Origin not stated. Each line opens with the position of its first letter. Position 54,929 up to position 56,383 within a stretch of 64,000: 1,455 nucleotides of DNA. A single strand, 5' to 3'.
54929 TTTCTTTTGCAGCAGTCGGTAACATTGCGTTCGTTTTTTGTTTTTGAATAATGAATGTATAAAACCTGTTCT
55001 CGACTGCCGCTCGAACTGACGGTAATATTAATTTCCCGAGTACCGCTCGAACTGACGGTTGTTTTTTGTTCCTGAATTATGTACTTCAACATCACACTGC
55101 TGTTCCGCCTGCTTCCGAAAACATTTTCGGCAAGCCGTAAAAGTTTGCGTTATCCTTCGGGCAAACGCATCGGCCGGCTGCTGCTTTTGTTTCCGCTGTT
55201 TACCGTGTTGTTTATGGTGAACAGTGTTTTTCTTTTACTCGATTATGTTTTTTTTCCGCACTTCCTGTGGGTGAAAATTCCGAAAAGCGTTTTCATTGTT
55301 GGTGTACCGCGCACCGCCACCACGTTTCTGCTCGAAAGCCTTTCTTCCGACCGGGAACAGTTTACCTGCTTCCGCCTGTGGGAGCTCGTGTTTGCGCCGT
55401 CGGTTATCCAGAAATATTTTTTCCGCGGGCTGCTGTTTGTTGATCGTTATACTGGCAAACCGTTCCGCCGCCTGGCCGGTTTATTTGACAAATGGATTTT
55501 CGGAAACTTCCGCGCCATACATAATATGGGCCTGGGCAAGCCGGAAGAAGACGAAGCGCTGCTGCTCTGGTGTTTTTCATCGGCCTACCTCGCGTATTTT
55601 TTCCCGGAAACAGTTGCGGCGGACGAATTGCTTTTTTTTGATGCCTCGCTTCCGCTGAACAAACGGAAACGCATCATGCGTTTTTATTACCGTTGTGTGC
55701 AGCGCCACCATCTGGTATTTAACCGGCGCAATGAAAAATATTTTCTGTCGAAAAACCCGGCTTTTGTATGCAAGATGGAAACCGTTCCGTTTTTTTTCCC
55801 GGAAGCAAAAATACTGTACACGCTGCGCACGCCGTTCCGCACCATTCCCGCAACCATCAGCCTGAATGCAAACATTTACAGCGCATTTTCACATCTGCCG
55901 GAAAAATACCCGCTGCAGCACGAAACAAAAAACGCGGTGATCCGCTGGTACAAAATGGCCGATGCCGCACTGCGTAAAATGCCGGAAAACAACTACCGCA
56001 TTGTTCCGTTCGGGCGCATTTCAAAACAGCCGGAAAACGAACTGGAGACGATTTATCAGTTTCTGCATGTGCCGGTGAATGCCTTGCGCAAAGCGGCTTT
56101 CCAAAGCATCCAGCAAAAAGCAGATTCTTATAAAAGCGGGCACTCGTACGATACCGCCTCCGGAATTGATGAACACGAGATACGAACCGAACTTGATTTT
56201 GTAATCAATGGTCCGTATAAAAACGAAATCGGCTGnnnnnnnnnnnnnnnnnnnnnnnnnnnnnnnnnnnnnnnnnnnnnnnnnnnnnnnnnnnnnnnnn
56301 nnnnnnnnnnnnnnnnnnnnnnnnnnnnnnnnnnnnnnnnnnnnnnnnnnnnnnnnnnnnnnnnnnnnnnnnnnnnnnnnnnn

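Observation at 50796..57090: Compact, translationally coupled six-gene putative biosynthetic operon: SDR epimerase, MBL hydrolase, F390-synthetase-like adenylating enzyme, KAS III, membrane sulfotransferase, Cys-nucleophile alpha/beta hydrolase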

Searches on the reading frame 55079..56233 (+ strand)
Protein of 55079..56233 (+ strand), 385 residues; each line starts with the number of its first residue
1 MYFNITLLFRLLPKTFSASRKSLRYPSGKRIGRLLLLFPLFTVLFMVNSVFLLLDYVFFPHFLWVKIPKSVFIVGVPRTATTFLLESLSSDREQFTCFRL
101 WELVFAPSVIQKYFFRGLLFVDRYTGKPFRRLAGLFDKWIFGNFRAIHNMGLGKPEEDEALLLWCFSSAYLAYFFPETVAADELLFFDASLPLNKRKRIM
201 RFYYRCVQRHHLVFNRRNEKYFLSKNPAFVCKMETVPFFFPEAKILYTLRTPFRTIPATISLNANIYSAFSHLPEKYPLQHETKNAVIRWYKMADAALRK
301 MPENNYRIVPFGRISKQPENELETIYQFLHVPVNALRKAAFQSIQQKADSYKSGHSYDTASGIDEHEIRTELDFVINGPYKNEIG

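Call 3: search_protein_families(library=pfam, proteins=[window:55079-56233:+], max_evalue=0.01)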
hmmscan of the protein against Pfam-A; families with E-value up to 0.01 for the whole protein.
window:55079-56233:+ (385 aa): 2 families
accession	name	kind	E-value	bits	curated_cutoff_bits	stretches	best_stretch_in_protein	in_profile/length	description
PF13469.12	Sulfotransfer_3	-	1e-17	65.6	27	1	71-333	2-214/216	Sulfotransferase family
PF00685.33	Sulfotransfer_1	-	1.9e-05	24.6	22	1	69-348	2-204/255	Sulfotransferase domain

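Call 4: search_protein_families(library=ncbifam, proteins=[window:55079-56233:+], max_evalue=0.01)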
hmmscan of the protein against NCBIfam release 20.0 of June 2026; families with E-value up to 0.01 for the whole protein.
window:55079-56233:+ (385 aa): 0 families

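Call 20: search_solved_structures(query=window:55079-56233:+, max_evalue=1, show_alignments=2)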
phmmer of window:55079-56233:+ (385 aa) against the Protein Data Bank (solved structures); distinct sequences matched with E-value up to 1: 1.
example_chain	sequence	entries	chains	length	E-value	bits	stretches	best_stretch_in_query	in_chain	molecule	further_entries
2zq5_A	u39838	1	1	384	0.13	14.4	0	211-333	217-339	Putative uncharacterized protein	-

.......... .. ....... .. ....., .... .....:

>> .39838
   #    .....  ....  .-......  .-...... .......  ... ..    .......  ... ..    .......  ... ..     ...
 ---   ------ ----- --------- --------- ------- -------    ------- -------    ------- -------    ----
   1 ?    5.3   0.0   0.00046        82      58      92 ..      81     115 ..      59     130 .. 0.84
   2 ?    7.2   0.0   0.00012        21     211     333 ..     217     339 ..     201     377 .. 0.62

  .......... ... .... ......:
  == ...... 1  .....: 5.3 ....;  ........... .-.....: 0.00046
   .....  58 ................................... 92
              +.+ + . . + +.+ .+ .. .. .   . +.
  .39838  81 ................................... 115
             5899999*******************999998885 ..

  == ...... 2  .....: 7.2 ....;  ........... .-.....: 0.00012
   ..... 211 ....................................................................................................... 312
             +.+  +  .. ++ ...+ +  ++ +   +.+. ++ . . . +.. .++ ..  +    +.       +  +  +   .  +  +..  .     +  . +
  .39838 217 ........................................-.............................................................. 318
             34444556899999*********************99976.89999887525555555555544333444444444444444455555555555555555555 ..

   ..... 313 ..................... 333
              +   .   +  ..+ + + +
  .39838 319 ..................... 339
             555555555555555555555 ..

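Call 28: find_homologous_proteins(query=window:55079-56233:+, max_evalue=0.00001)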
Query window:55079-56233:+ (385 aa): 139 proteins with E <= 0.00001 among 4614 candidates; the best 120 are listed.
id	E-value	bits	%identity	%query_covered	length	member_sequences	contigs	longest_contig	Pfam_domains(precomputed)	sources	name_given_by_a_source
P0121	3.1e-260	881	100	100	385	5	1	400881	PF13469.13,PF00685.34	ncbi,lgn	-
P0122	6.5e-223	758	87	100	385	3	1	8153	PF13469.13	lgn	-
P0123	4.2e-201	686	78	100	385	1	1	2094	PF13469.13,PF00685.34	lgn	-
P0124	1.6e-176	605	70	100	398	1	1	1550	PF13469.13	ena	-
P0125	9.6e-117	408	51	99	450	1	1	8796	PF13469.13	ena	-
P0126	4.4e-116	406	48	97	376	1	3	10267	PF13469.13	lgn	-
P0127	4.9e-115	403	49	99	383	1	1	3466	PF13469.13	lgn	-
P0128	2.3e-114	401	48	99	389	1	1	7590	PF13469.13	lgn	-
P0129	2.6e-113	397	49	97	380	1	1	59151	PF13469.13,PF00685.34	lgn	-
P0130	1.7e-111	391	48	99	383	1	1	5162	PF13469.13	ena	-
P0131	6.6e-111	389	47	99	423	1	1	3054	PF13469.13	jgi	jgi:omega-hydroxy-beta-dihydromenaquinone-9 sulfotransferase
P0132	5.2e-110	386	48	99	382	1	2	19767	PF13469.13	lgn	-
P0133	6.1e-109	383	49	97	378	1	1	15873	PF13469.13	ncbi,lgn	ncbi:MAG: hypothetical protein OHK0039_46400 [Bacteroidia bacterium]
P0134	6.1e-109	383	46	99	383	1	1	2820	PF13469.13,PF00685.34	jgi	jgi:hypothetical protein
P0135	1.1e-108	382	47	99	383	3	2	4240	PF13469.13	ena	-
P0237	9.3e-46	175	33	97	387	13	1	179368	PF13469.13,PF00685.34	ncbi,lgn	-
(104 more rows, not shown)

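Call 30: find_encoding_contigs(protein=P0121, flank=10000, max_places=2)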
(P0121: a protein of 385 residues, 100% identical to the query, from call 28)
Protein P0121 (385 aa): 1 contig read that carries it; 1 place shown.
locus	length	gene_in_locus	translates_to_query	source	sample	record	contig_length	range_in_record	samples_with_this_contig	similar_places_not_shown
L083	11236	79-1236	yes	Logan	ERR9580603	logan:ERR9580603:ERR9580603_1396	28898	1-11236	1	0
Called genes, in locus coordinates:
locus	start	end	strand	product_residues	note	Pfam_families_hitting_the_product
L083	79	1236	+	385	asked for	PF00685:Sulfotransfer_1 (faint), PF13469:Sulfotransfer_3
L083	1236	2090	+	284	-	PF00561:Abhydrolase_1, PF12697:Abhydrolase_6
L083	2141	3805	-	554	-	PF12895:ANAPC3 (faint), PF13428:TPR_14 (faint), PF00515:TPR_1 (faint), PF07719:TPR_2 (faint), PF13181:TPR_8 (faint), PF13414:TPR_11 (faint), PF13432:TPR_16 (faint), PF14559:TPR_19 (faint), +4 more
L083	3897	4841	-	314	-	PF12849:PBP_like_2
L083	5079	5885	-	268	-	-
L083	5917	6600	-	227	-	PF02472:ExbD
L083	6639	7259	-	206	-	PF02472:ExbD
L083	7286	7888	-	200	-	PF02472:ExbD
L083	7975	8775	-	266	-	PF01618:MotA_ExbB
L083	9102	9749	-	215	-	PF09335:VTT_dom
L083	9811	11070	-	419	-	PF00375:SDF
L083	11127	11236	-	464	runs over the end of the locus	PF00361:Proton_antipo_M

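Call 37: predict_structure(alignment_id=A2)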
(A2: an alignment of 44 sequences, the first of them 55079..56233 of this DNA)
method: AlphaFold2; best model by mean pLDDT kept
length: 385 residues; sequences in the alignment: 44
mean_pLDDT: 93.0   pTM: 0.92
mean pLDDT of the five models: 93.0, 92.9, 92.5, 91.9, 90.7
residues with pLDDT >= 90: 328; 70-90: 45; 50-70: 12; < 50: 0
segments of 3 or more residues with pLDDT < 50: none
pLDDT, mean of each block of 10 residues (from residue 1): 89 94 95 93 95 98 97 94 95 97 97 96 92 87 75 92 95 91 94 97 98 97 90 96 97 93 91 93 95 97 97 95 98 96 93 63 86 96 92
secondary structure, 60 per line:
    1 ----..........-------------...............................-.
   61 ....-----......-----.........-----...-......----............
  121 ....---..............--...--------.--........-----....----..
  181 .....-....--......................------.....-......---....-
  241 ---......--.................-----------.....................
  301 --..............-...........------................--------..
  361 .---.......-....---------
elements in order: H5-14 H28-58 H60-64 E70-75 H81-89 E95-97 H100-104 H109-124 H128-141 H158-165 H171-174 H179-185 H187-190 H193-214 E221-225 H227-232 H236-239 E244-249 H252-268 H280-300 E306-310 H311-316 H318-328 H335-350 H365-371 H373-376

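Call 40: fold_search(model_id=the predicted structure, library=pdb)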
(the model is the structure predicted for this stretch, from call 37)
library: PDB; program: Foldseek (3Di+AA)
matches with E <= 10: 608; with E <= 0.001: 17
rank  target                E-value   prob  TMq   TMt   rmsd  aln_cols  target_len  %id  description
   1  2z6v                  2.9e-10  1.00  0.72  0.70   7.7       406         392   14  Crystal structure of sulfotransferase STF9 from Mycobacterium avium (released 2008-09-09)
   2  2zq5                  3.1e-10  1.00  0.62  0.65   4.7       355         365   17  Crystal structure of sulfotransferase STF1 from Mycobacterium tuberculosis H37Rv (type1 form) (released 2009-09-29)
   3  5wrj_A                9.3e-06  1.00  0.37  0.50  14.9       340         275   14  Crystal structure of human tyrosylprotein sulfotransferase-1 complexed with PAP and gastrin peptide (released 2017-09-06)
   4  5wrj_C                1.6e-05  1.00  0.37  0.51  14.8       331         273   13  Crystal structure of human tyrosylprotein sulfotransferase-1 complexed with PAP and gastrin peptide (released 2017-09-06)
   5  3ap3_C                1.7e-05  1.00  0.35  0.46  15.4       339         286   12  Crystal structure of human tyrosylprotein sulfotransferase-2 complexed with PAP (released 2011-10-26)
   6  4gbm                  2.9e-05  1.00  0.37  0.49  12.6       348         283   12  Sulfotransferase Domain from the Curacin Biosynthetic Pathway (released 2012-10-17)
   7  4gox                  3.5e-05  1.00  0.33  0.44  12.7       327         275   14  Sulfotransferase Domain from the Synechococcus PCC 7002 Olefin Synthase (released 2012-10-17)
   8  3ap3_B                3.8e-05  1.00  0.35  0.46  15.0       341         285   12  Crystal structure of human tyrosylprotein sulfotransferase-2 complexed with PAP (released 2011-10-26)
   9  8w5z_A                5.3e-05  1.00  0.39  0.45  11.9       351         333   15  Crystal structure of tick tyrosylprotein sulfotransferase reveals the activation mechanism of tick anticoagulant prote (released 2024-04-10)
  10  3ap3_A                7.4e-05  1.00  0.36  0.47  12.7       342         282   12  Crystal structure of human tyrosylprotein sulfotransferase-2 complexed with PAP (released 2011-10-26)
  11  5wri_A                9.0e-05  1.00  0.39  0.52  13.5       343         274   14  Crystal structure of human tyrosylprotein sulfotransferase-1 complexed with PAP and C4 peptide (released 2017-09-13)
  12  3ap2_B                1.1e-04  1.00  0.36  0.45  15.2       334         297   13  Crystal structure of human tyrosylprotein sulfotransferase-2 complexed with PAP,C4 peptide, and phosphate ion (released 2011-10-26)
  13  3ap3_D                1.3e-04  1.00  0.39  0.50  10.6       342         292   11  Crystal structure of human tyrosylprotein sulfotransferase-2 complexed with PAP (released 2011-10-26)
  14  9wwe                  1.5e-04  1.00  0.33  0.41  15.6       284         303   14  Crystal structure of human tyrosylprotein sulfotransferase 2 (TPST2) in cation-bound state (released 2025-12-31)
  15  3ap1_B                1.7e-04  1.00  0.41  0.51  13.0       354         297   12  Crystal structure of human tyrosylprotein sulfotransferase-2 complexed with PAP and C4 peptide (released 2011-10-26)
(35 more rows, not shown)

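Call 92: search_protein_families(library=padloc, proteins=[window:55079-56233:+], max_evalue=0.001)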
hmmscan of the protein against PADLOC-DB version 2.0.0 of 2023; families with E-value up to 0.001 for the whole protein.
window:55079-56233:+ (385 aa): 0 families

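Call 103: find_encoding_contigs(protein=P0237, flank=8000, max_places=1)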
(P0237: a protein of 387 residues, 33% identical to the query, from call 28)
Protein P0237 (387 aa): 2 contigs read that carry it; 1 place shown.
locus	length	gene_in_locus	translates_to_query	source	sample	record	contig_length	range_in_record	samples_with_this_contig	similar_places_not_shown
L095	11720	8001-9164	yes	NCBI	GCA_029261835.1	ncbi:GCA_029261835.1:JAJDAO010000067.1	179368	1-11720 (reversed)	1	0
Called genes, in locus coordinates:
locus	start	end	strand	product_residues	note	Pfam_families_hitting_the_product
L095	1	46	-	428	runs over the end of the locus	-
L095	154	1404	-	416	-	PF13469:Sulfotransfer_3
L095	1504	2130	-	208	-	-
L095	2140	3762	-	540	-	PF00884:Sulfatase, PF01663:Phosphodiest (faint), PF16347:SGSH_C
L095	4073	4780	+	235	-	PF00440:TetR_N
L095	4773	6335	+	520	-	PF00890:FAD_binding_2 (faint), PF01266:DAO (faint), PF01593:Amino_oxidase, PF07992:Pyr_redox_2 (faint), PF12831:FAD_oxidored (weak), PF13450:NAD_binding_8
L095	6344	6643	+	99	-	PF00037:Fer4, PF12838:Fer4_7 (weak)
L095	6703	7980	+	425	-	PF00753:Lactamase_B, PF14863:Alkyl_sulf_dimr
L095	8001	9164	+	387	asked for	PF13469:Sulfotransfer_3, PF00685:Sulfotransfer_1 (weak)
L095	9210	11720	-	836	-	?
